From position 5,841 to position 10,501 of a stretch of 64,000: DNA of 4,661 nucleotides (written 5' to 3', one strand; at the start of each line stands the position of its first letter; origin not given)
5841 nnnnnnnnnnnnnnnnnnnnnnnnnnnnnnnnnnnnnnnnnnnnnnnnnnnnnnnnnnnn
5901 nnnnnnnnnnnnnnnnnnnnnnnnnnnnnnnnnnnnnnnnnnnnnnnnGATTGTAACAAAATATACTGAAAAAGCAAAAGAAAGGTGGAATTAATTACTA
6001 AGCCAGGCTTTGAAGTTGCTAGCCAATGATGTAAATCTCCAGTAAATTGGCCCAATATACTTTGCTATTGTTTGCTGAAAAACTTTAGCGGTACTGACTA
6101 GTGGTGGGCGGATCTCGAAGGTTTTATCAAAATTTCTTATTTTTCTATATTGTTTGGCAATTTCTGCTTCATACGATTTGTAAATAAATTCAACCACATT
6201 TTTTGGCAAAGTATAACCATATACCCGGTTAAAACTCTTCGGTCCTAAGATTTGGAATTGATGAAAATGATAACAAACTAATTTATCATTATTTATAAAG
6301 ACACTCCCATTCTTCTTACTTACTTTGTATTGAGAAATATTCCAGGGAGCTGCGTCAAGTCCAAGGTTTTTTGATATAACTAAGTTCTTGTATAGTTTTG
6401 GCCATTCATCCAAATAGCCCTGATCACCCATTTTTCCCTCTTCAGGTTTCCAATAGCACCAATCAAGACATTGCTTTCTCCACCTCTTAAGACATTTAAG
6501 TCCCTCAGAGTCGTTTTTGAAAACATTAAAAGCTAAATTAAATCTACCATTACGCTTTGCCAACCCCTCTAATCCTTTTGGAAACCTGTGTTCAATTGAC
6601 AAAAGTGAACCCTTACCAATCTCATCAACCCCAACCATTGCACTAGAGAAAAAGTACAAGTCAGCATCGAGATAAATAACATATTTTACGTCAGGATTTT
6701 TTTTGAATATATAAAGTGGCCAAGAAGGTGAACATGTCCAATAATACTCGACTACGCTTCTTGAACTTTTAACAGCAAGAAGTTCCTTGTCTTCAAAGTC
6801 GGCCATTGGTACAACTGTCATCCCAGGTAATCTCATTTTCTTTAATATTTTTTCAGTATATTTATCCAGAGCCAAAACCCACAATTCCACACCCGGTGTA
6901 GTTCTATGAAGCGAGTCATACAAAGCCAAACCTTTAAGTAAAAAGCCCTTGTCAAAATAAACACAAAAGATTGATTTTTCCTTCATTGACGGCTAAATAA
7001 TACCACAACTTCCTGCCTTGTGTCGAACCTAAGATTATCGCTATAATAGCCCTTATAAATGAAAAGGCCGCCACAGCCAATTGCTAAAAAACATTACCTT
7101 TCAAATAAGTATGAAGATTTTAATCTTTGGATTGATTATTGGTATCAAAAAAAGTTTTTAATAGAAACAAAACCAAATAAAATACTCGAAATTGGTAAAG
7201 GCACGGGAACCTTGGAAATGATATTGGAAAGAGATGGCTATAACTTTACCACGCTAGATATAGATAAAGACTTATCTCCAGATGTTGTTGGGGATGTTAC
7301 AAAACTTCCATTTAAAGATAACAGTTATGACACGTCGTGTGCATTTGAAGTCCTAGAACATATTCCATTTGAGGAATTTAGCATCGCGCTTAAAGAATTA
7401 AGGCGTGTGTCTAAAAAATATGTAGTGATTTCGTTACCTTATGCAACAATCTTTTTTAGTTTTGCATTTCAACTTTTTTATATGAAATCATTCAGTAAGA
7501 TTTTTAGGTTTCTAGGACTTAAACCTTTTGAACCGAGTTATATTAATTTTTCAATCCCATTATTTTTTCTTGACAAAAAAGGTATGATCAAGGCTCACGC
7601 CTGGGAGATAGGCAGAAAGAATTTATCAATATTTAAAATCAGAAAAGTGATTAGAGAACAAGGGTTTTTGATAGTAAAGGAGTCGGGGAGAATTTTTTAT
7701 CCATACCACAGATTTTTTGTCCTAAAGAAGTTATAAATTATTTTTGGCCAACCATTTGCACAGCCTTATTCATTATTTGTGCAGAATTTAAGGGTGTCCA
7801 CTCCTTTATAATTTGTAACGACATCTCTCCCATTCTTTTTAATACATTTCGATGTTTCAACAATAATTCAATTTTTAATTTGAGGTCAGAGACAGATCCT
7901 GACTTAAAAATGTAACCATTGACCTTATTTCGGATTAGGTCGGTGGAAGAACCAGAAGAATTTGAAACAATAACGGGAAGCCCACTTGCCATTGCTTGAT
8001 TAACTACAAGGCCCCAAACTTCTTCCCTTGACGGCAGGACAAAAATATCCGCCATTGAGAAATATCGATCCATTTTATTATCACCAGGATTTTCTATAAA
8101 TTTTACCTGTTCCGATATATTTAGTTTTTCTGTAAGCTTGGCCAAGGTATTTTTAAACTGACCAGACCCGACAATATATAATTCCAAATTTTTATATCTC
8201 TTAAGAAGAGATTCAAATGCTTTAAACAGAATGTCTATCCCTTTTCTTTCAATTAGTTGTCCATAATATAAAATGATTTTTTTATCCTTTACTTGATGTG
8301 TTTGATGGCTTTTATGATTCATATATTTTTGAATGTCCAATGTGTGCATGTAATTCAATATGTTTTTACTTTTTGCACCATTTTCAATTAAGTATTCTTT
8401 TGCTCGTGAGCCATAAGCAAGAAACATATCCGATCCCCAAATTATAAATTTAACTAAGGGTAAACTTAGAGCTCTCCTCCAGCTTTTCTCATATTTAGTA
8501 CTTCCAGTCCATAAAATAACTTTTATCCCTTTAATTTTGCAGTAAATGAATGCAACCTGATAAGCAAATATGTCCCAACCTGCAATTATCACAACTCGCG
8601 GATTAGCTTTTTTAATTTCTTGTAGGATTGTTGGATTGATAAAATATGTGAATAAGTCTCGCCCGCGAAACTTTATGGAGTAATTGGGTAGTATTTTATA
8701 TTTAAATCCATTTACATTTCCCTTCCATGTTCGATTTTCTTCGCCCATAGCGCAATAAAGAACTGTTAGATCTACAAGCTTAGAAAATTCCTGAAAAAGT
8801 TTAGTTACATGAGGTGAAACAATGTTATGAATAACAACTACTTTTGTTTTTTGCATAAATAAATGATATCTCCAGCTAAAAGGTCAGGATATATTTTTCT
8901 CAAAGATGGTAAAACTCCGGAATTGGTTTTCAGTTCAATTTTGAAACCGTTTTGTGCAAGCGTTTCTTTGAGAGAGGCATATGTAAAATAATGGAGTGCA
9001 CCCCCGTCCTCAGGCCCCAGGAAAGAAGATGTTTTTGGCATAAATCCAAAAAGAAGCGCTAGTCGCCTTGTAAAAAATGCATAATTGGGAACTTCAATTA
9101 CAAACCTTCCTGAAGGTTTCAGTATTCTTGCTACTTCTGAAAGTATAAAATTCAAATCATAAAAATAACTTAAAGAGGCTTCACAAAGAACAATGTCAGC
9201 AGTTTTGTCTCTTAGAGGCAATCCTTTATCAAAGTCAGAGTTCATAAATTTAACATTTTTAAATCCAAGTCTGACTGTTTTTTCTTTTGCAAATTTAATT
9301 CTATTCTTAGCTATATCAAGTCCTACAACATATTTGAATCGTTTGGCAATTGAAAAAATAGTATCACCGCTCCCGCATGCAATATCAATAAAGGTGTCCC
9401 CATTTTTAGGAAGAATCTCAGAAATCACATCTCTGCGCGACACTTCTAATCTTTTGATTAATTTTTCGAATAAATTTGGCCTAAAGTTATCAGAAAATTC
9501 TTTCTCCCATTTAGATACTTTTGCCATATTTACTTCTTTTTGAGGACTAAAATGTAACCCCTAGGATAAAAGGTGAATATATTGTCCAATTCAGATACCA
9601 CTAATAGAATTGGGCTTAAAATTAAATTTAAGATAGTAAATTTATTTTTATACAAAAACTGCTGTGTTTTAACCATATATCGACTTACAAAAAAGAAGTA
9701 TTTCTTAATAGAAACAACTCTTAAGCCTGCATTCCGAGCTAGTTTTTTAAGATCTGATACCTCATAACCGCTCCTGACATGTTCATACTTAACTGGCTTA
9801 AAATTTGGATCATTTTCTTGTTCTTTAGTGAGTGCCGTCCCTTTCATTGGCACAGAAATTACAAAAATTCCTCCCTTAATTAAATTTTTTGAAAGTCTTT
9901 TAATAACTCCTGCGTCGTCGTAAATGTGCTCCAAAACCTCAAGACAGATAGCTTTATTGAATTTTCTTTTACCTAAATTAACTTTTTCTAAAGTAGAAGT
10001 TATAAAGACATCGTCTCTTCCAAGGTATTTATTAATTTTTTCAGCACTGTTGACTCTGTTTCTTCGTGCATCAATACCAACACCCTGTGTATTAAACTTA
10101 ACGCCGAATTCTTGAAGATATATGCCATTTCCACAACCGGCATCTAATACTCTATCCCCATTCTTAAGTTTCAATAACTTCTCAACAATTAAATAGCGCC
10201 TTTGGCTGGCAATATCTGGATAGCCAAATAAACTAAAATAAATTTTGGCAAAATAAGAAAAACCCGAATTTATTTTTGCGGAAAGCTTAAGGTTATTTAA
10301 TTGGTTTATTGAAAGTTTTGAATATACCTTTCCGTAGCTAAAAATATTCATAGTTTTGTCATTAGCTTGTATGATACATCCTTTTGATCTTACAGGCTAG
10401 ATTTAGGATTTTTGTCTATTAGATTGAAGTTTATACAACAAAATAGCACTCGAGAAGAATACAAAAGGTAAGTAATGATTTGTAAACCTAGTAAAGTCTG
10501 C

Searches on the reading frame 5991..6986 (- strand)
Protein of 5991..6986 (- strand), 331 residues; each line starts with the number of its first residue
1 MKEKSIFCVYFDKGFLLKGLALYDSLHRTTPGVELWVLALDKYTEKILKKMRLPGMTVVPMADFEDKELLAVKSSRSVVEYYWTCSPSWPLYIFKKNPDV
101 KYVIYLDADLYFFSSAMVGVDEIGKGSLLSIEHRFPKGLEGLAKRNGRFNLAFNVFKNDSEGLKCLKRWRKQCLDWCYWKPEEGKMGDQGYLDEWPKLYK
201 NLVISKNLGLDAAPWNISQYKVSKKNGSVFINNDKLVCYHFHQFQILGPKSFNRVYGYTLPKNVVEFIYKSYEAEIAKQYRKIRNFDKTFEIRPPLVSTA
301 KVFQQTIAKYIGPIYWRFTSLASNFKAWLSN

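Call 3: search_protein_families(library=pfam, proteins=[window:5991-6986:-], max_evalue=0.01)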
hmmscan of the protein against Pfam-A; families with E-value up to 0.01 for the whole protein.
window:5991-6986:- (331 aa): 0 families

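Call 4: search_protein_families(library=ncbifam, proteins=[window:5991-6986:-], max_evalue=0.01)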
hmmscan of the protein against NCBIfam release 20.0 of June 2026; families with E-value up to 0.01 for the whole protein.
window:5991-6986:- (331 aa): 0 families

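Call 72: search_solved_structures(query=A4, max_evalue=1, show_alignments=1)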
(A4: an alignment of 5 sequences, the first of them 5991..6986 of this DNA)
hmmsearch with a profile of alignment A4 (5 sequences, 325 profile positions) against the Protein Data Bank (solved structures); distinct sequences matched with E-value up to 1: 1.
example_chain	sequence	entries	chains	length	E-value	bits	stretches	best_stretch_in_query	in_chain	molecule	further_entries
2n3z_A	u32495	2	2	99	0.21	14.1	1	23-88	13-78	OR446 | De novo designed protein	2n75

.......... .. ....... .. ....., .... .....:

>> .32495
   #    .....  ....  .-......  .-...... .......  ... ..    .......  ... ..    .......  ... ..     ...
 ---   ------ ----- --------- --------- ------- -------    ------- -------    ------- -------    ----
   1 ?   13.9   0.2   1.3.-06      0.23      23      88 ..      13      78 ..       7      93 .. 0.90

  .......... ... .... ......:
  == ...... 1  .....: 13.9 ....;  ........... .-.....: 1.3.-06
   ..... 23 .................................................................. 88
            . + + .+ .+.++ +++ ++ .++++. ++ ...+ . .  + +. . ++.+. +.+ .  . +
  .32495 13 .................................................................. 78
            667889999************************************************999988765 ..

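Call 73: search_protein_families(library=pfam, alignment_id=A4, max_evalue=1)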
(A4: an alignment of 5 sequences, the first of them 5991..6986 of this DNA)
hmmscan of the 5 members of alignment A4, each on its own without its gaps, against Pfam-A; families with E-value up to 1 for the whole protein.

A. member 1, window:5991-6986:- (331 aa): 0 families

B. families by the number of members that match (of 5 scanned): 3 families
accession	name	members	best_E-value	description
PF01501.26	Glyco_transf_8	2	1.8e-05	Glycosyl transferase family 8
PF05637.18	Glyco_transf_34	1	0.022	galactosyl transferase GMA12/MNN10 family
PF01762.27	Galactosyl_T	1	0.043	Galactosyltransferase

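Call 90: search_protein_families(library=ncbifam, proteins=[window:5991-6986:-], max_evalue=0.00001)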
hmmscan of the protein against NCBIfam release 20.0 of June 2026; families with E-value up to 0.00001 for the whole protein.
window:5991-6986:- (331 aa): 0 families

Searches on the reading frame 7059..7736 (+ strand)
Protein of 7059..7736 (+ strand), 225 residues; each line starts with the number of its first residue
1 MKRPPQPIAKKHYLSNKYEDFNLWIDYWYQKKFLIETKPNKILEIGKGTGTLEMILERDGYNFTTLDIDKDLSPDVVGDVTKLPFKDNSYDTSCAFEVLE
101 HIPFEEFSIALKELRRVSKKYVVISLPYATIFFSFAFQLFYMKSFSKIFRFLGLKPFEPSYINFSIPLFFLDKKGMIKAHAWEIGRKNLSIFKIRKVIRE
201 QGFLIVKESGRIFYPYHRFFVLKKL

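Call 3: search_protein_families(library=pfam, proteins=[window:7059-7736:+], max_evalue=0.01)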
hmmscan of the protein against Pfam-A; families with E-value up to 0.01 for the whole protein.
window:7059-7736:+ (225 aa): 5 families
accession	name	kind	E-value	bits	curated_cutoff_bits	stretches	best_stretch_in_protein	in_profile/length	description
PF08241.18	Methyltransf_11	-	1.6e-11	45.1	21.2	1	43-120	1-89/95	Methyltransferase domain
PF13649.12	Methyltransf_25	-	1.1e-08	36.1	27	1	42-119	1-94/97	Methyltransferase domain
PF13489.12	Methyltransf_23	-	1.1e-06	28.9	27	1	36-126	20-118/164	Methyltransferase domain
PF13847.12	Methyltransf_31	-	0.00034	20.8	27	0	77-125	60-108/145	Methyltransferase domain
PF08242.18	Methyltransf_12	-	0.0028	18.8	30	0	43-117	1-91/98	Methyltransferase domain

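Call 78: search_solved_structures(query=window:7059-7736:+, max_evalue=0.001)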
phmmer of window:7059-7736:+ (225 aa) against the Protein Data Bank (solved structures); distinct sequences matched with E-value up to 0.001: 0.

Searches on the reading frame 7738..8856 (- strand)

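Call 3: search_protein_families(library=pfam, proteins=[window:7738-8856:-], max_evalue=0.01)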
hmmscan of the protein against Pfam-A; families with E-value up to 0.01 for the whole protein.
window:7738-8856:- (372 aa): 3 families
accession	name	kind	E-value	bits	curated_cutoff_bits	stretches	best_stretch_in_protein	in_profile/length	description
PF00534.26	Glycos_transf_1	-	7.8e-42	143.2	26.4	1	186-344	8-167/172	Glycosyl transferases group 1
PF13692.12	Glyco_trans_1_4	-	2.9e-29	102.6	27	1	193-334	2-141/142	Glycosyl transferases group 1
PF20706.3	GT4-conflict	-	9.1e-13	48.4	26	1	171-313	175-325/385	Family 4 Glycosyltransferase in conflict systems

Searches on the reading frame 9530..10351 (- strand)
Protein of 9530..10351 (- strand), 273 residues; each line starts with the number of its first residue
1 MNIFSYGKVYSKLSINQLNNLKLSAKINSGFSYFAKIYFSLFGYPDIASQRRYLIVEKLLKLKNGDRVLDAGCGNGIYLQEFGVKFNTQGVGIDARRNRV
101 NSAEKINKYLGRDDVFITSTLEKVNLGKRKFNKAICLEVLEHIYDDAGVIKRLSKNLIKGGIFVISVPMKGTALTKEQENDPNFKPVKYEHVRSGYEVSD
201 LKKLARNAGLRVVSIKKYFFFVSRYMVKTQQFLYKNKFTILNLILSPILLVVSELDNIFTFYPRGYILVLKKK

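Call 69: search_protein_families(library=pfam, proteins=[window:9530-10351:-], max_evalue=0.001)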
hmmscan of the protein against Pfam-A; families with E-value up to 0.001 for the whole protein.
window:9530-10351:- (273 aa): 9 families
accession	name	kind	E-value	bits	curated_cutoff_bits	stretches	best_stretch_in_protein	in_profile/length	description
PF13489.12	Methyltransf_23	-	6.4e-18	65.5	27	1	51-214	5-163/164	Methyltransferase domain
PF13847.12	Methyltransf_31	-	2.1e-13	50.7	27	1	63-204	2-140/145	Methyltransferase domain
PF08241.18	Methyltransf_11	-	1.5e-09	38.8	21.2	1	69-165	1-95/95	Methyltransferase domain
PF13649.12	Methyltransf_25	-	1.8e-08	35.4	27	1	68-161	1-97/97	Methyltransferase domain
PF02353.26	CMAS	-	5.5e-08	32.9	27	1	52-167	51-166/273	Mycolic acid cyclopropane synthetase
PF08242.18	Methyltransf_12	-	1.1e-06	29.7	30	1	69-163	1-98/98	Methyltransferase domain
PF08003.17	Methyltransf_9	-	3.8e-06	26.5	23.8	1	48-166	99-218/315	Protein of unknown function (DUF1698)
PF01135.25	PCMT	-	0.00019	21.7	20.3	1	57-167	66-173/210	Protein-L-isoaspartate(D-aspartate) O-methyltransferase (PCMT)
PF07021.18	MetW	-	0.00061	19.9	21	1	62-103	11-52/193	Methionine biosynthesis protein MetW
